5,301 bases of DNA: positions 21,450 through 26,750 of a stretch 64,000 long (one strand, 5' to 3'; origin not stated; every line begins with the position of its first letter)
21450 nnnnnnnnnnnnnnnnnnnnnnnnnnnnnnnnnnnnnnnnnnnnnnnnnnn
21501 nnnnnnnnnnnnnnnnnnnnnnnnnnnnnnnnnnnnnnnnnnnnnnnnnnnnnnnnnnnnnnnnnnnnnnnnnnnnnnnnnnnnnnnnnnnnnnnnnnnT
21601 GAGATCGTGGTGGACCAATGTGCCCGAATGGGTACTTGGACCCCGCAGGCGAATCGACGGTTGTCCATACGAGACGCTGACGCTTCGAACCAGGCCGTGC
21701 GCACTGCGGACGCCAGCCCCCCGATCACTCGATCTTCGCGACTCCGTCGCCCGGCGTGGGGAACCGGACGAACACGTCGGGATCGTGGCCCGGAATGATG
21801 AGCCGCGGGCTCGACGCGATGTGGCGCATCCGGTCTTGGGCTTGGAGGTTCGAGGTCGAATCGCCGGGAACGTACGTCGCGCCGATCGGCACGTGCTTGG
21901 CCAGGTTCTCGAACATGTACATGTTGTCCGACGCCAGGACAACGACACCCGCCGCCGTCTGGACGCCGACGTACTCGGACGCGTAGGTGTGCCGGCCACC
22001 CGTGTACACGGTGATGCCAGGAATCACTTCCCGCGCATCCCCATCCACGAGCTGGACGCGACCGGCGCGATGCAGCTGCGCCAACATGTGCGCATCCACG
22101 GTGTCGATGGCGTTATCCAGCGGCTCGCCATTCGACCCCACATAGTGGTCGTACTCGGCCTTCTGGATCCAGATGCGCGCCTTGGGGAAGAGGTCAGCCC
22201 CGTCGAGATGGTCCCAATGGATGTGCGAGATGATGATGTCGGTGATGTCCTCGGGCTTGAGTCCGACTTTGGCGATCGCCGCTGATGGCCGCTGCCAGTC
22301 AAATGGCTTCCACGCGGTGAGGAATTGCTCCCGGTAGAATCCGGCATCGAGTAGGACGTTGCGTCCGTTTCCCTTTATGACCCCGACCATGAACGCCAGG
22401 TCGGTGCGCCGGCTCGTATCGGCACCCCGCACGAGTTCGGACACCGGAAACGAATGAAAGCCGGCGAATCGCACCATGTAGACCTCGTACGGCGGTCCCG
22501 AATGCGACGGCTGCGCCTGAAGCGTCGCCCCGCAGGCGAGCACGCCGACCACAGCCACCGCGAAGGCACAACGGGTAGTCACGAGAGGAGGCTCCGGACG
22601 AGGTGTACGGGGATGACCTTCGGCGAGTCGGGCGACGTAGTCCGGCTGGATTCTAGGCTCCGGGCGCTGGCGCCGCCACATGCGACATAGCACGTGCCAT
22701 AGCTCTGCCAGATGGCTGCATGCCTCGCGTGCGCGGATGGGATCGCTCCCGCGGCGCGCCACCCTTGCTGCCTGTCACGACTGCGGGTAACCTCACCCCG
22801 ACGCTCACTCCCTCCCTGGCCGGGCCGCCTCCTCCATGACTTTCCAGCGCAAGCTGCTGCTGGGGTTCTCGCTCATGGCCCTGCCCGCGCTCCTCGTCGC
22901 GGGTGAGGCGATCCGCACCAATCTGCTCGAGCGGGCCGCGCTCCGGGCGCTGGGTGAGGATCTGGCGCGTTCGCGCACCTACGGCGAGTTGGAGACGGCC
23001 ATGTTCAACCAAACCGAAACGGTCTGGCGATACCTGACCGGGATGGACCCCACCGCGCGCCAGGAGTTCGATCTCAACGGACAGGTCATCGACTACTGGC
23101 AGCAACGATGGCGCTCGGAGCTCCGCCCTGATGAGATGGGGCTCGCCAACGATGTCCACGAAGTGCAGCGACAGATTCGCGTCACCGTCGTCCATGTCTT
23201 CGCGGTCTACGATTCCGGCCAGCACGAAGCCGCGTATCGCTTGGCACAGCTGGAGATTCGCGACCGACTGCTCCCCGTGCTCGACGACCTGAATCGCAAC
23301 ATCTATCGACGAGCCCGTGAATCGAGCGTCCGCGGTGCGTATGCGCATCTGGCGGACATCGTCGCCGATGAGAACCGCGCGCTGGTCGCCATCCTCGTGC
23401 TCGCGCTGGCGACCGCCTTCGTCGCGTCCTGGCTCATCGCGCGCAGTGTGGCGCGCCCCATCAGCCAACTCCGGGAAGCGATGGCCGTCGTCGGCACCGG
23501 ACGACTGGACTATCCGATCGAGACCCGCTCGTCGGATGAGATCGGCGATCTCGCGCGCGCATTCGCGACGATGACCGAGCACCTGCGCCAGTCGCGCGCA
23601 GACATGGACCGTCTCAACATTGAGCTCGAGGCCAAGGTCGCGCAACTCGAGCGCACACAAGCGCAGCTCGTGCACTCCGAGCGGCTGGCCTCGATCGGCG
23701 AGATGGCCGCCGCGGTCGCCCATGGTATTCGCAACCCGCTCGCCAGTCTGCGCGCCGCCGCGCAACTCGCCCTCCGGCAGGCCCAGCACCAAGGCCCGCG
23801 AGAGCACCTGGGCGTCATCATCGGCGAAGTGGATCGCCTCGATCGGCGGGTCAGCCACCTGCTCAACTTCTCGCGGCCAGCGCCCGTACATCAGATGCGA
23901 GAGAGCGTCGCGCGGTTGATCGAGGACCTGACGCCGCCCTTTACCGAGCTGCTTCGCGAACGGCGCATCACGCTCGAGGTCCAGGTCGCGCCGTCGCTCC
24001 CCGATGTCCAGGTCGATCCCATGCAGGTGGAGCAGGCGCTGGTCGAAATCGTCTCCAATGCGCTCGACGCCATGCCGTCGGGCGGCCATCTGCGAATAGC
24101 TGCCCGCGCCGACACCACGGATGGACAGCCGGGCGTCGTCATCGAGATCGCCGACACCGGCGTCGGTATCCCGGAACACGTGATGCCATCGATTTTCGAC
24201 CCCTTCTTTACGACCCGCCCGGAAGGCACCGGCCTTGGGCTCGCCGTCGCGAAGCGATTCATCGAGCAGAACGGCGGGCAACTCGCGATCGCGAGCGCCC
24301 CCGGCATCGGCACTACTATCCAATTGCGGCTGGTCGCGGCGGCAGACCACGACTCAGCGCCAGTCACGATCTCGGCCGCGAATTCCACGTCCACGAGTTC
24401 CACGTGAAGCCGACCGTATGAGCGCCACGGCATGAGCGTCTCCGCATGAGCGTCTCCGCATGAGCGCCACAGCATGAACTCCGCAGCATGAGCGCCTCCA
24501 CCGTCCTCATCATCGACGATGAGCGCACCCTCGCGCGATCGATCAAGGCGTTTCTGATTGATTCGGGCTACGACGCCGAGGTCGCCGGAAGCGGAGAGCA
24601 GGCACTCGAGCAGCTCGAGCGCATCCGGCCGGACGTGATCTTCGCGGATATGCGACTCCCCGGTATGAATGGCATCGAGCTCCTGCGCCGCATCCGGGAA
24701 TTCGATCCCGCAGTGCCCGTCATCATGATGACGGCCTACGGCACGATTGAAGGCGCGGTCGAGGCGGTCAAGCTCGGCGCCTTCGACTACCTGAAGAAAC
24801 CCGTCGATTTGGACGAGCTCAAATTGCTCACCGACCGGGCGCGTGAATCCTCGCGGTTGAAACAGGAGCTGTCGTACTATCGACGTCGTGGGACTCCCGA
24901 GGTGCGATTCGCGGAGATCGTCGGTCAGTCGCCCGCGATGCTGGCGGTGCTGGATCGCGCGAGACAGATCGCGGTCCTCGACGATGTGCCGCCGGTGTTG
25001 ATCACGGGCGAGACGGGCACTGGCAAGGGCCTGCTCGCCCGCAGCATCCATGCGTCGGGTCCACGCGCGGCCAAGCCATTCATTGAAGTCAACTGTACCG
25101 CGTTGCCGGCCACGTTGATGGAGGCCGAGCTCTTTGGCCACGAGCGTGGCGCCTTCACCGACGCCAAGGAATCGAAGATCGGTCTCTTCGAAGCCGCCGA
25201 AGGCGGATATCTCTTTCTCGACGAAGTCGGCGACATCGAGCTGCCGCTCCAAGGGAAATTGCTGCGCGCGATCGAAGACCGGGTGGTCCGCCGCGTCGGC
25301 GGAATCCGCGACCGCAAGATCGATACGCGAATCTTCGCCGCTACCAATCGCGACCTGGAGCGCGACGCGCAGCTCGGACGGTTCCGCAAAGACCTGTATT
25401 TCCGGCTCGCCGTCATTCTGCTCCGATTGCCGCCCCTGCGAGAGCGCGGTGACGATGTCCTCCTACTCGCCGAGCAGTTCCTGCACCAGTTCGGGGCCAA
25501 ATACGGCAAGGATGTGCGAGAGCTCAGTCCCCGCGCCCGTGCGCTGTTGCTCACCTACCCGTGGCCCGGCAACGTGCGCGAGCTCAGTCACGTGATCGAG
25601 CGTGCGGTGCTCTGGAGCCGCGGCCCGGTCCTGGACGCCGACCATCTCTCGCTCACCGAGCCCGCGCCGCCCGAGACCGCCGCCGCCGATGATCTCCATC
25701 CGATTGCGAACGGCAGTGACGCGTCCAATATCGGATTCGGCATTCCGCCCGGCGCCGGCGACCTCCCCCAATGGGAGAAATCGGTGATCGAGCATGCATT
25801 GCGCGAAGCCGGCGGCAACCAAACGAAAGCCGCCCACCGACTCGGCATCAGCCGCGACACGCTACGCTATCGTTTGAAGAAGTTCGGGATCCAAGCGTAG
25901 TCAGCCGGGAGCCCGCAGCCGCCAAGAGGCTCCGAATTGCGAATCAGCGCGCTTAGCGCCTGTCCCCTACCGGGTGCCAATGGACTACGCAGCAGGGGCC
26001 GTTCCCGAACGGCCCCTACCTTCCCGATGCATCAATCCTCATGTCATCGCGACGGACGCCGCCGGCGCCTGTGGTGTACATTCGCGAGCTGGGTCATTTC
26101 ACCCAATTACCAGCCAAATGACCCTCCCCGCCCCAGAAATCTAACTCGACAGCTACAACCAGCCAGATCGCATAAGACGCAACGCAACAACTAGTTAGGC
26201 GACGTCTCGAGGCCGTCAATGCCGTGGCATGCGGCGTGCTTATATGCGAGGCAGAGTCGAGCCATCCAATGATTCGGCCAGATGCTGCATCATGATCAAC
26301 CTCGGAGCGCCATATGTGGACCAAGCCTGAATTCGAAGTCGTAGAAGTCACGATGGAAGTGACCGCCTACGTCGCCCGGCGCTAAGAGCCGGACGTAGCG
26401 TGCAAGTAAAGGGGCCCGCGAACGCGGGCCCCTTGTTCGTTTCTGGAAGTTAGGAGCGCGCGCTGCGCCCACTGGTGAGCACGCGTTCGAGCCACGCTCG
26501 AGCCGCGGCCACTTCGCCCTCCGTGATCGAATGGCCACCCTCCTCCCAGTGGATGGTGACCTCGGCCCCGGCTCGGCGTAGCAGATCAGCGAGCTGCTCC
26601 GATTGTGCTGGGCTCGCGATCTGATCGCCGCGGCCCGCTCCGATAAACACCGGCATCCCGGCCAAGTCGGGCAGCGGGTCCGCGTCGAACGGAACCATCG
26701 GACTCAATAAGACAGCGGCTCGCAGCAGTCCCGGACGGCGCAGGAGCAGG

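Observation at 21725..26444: Hypothesis: a sigma54 two-component module controlling an MBL hydrolase on one side and orphan pqqA on the other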

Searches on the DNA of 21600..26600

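Call 71: search_rna_families(source=window, start=21600, end=26600, threshold=evalue, max_evalue=1)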
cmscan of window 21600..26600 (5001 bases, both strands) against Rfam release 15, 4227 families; matches with E-value up to 1: 1.
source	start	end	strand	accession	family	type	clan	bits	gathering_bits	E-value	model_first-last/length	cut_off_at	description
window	22549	22591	+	RF03537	Flavi_TBFV_SL6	Cis-reg;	-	20.2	38.3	0.16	1-45/45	no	Tick-borne Flavivirus short stem-loop SL6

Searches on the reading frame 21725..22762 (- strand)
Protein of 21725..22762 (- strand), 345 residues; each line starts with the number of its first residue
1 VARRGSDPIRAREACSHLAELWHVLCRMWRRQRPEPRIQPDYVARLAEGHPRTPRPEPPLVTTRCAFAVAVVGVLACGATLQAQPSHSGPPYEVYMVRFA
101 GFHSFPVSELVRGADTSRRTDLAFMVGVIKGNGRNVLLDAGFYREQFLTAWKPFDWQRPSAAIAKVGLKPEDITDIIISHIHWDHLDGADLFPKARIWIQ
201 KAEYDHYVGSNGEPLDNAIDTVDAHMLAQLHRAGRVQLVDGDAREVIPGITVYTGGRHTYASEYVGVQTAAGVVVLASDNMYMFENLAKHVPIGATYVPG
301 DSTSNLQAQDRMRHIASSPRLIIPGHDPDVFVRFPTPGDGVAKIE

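Call 6: search_protein_families(library=pfam, proteins=[window:21725-22762:-], max_evalue=0.01)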
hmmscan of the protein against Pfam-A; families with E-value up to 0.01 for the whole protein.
window:21725-22762:- (345 aa): 2 families
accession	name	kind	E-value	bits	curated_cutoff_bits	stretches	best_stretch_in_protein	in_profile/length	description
PF00753.33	Lactamase_B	-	3.9e-14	53.5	22.7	1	126-326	8-196/196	Metallo-beta-lactamase superfamily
PF12706.13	Lactamase_B_2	-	0.0008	19.5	27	1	134-198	1-61/200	Beta-lactamase superfamily domain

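Call 7: search_protein_families(library=ncbifam, proteins=[window:21725-22585:-], max_evalue=1)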
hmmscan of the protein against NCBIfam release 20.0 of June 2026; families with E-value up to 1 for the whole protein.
window:21725-22585:- (286 aa): 24 families
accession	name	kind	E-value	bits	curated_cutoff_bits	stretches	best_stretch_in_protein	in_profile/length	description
NF045699.1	AHLLactAiiA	equivalog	7.4e-20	71.2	375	1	102-270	84-239/251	quorum-quenching N-acyl homoserine lactonase AiiA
NF047925.1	pyridox_lacton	equivalog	1.5e-11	44.6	325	1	75-275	45-260/268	4-pyridoxolactonase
NF045700.1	AHLLactAttM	equivalog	2.6e-10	40.2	390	1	101-275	81-253/257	AttM family quorum-quenching N-acyl homoserine lactonase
NF047976.1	lactonase_AhlS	equivalog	2.6e-10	39.9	475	1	105-281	95-273/276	AhlS family quorum-quenching N-acyl homoserine lactonase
NF047979.1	lactonase_AidB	equivalog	7.5e-10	38.5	360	1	62-257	48-242/271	AidB family quorum-quenching N-acyl homoserine lactonase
NF047919.1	lactonase_YtnP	equivalog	4.6e-05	22.8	425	1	70-151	52-146/274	YtnP family quorum-quenching lactonase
NF033105.1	bla_subclass_B3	equivalog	0.00095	18.5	240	1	102-130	50-78/257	subclass B3 metallo-beta-lactamase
TIGR02651.1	RNase_Z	equivalog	0.0021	17.1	292.95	1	104-129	42-67/302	ribonuclease Z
NF000456.2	blaMSI-1_fam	exception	0.0024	17.2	550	1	101-130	74-103/289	MSI-1 family subclass B3 metallo-beta-lactamase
NF012229.1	bla_class_B_core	domain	0.0032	17.7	100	1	90-152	31-90/139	metallo-beta-lactamase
NF040468.1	blaECM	exception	0.0098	15.2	640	1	7-130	8-126/303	ECM family subclass B3 metallo-beta-lactamase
NF040874.1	blaPJM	exception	0.014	15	630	1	102-127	85-110/301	PJM family subclass B3 metallo-beta-lactamase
NF000440.2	blaTHIN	exception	0.014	14.5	700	1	102-130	89-117/316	THIN family subclass B3 metallo-beta-lactamase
NF000469.2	CAR_gen_B3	exception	0.017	14.2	500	1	102-131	101-130/311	CAR family subclass B3 metallo-beta-lactamase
NF000216.2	blaFEZ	exception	0.02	14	600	1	102-134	71-103/282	FEZ family subclass B3 metallo-beta-lactamase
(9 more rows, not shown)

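Call 53: search_solved_structures(query=window:21725-22585:-, max_evalue=0.001)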
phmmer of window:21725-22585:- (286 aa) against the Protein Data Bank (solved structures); distinct sequences matched with E-value up to 0.001: 21.
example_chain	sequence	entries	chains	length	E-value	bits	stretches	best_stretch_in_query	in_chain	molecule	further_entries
8x78_L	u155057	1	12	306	2.5e-28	102.3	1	67-277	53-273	Glyoxylase, beta-lactamase superfamily II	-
4j5f_A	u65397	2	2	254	2.5e-11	46.5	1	99-268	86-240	N-acyl homoserine lactonase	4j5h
2a7m_A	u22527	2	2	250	5.8e-10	42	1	99-268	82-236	N-acyl homoserine lactone hydrolase | N-acyl homoserine lactonase AiiA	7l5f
5eh9_A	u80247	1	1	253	6e-10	42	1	99-268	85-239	N-acyl homoserine lactonase AiiA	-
3dha_A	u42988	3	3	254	6.1e-10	41.9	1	99-268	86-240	N-Acyl Homoserine Lactone Hydrolase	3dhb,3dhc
2br6_A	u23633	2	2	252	7.2e-10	41.7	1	99-268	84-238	AIIA-LIKE PROTEIN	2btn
5eht_A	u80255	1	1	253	8.3e-10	41.5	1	102-268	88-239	N-acyl homoserine lactonase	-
9b2i_A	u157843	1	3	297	2e-07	33.7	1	105-281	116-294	quorum-quenching N-acyl-homoserine lactonase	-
6cgy_A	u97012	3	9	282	2.2e-07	33.6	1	105-281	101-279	Beta-lactamase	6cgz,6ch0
6n9q_P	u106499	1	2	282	3.8e-07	32.8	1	105-281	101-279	Lactonase GcL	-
6n9i_A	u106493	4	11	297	4.2e-07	32.6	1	105-281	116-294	Putative hydrolase | GcL lactonase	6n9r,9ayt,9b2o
9b2j_A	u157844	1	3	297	6e-07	32.1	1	105-281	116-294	quorum-quenching N-acyl-homoserine lactonase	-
9b2l_A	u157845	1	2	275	1.8e-06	30.6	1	105-281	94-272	quorum-quenching N-acyl-homoserine lactonase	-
9b2p_A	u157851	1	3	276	1.8e-06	30.6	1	105-281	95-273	quorum-quenching N-acyl-homoserine lactonase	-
9b2n_A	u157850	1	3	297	2.1e-06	30.4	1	105-281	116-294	quorum-quenching N-acyl-homoserine lactonase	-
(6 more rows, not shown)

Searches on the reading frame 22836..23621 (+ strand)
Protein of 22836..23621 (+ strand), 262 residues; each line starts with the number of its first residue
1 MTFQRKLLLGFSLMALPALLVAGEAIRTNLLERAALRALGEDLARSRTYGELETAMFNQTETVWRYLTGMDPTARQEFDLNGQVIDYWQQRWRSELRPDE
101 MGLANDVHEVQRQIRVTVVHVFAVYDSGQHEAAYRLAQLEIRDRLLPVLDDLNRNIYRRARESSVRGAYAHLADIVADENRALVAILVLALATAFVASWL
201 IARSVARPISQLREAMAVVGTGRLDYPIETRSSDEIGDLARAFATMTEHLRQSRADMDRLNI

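Call 60: predict_structure(alignment_id=A4)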
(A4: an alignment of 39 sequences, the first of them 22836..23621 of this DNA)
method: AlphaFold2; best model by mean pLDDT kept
length: 262 residues; sequences in the alignment: 39
mean_pLDDT: 84.7   pTM: 0.58
mean pLDDT of the five models: 84.7, 81.7, 79.8, 77.6, 76.6
residues with pLDDT >= 90: 96; 70-90: 156; 50-70: 10; < 50: 0
segments of 3 or more residues with pLDDT < 50: none
pLDDT, mean of each block of 10 residues (from residue 1): 73 77 79 81 88 94 91 90 95 89 93 95 94 95 94 91 71 79 82 79 72 81 79 77 85 82 70
secondary structure, 60 per line:
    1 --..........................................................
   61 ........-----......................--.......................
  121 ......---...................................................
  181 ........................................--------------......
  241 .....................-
elements in order: H3-68 H74-95 H98-126 H130-220 H235-261

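Call 63: fold_search(model_id=the predicted structure, library=pdb)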
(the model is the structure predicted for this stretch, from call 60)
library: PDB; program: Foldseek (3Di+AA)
matches with E <= 10: 666; with E <= 0.001: 2
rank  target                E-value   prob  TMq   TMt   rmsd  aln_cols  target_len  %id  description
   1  5jgp                  5.9e-04  1.00  0.39  0.43  12.6       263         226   17  Crystal structure of the nitrate/nitrite sensor NarQ fragment bound with iodide ions (released 2017-05-31)
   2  6yue                  6.9e-04  1.00  0.41  0.46  13.3       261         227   17  Fragment of nitrate/nitrite sensor histidine kinase NarQ (R50S variant) (released 2020-05-06)
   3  5jeq                  1.4e-03  1.00  0.49  0.56  11.6       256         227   17  Fragment of nitrate/nitrite sensor histidine kinase NarQ (R50K) in symmetric apo state (released 2017-05-31)
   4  5iji                  1.5e-03  1.00  0.42  0.47  13.4       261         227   18  Fragment of nitrate/nitrite sensor histidine kinase NarQ (WT) in symmetric holo state (released 2017-05-31)
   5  5jef_B                1.7e-03  1.00  0.44  0.50  11.2       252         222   16  Fragment of nitrate/nitrite sensor histidine kinase NarQ (WT) in asymmetric holo state (released 2017-05-31)
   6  5jef_A                2.2e-03  1.00  0.39  0.45  12.7       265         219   17  Fragment of nitrate/nitrite sensor histidine kinase NarQ (WT) in asymmetric holo state (released 2017-05-31)
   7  8c5v_I                3.1e-03  1.00  0.70  0.39   5.5       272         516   15  Chemotaxis core signalling unit from E protein lysed E. coli cells (released 2023-09-13)
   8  7sqc_1F               1.1e-01  0.75  0.25  0.27  29.0       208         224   13  Ciliary C1 central pair apparatus isolated from Chlamydomonas reinhardtii (released 2022-04-13)
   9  9a5d_A                1.2e-01  1.00  0.26  0.12   4.9       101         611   23  Integrative model of WALK-YYCH by crosslinking MS and deep learning (released 2024-09-18)
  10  9a65_A                1.2e-01  0.99  0.47  0.27   7.9       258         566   15  Integrative model of YVAQ-MCPB by crosslinking MS and deep learning (released 2024-09-18)
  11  8auw_C                1.3e-01  0.63  0.21  0.30  28.8       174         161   16  Cryo-EM structure of human BIRC6 in complex with SMAC. (released 2023-02-15)
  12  7sqc_1H               1.5e-01  0.72  0.25  0.31  21.1       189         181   14  Ciliary C1 central pair apparatus isolated from Chlamydomonas reinhardtii (released 2022-04-13)
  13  6jx6_B                1.5e-01  0.63  0.20  0.29  27.6       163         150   16  Tetrameric form of Smac (released 2019-12-04)
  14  7sqc_1Y               1.5e-01  0.38  0.21  0.21  38.3       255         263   15  Ciliary C1 central pair apparatus isolated from Chlamydomonas reinhardtii (released 2022-04-13)
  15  8auw_D                1.6e-01  0.63  0.21  0.30  28.9       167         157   17  Cryo-EM structure of human BIRC6 in complex with SMAC. (released 2023-02-15)
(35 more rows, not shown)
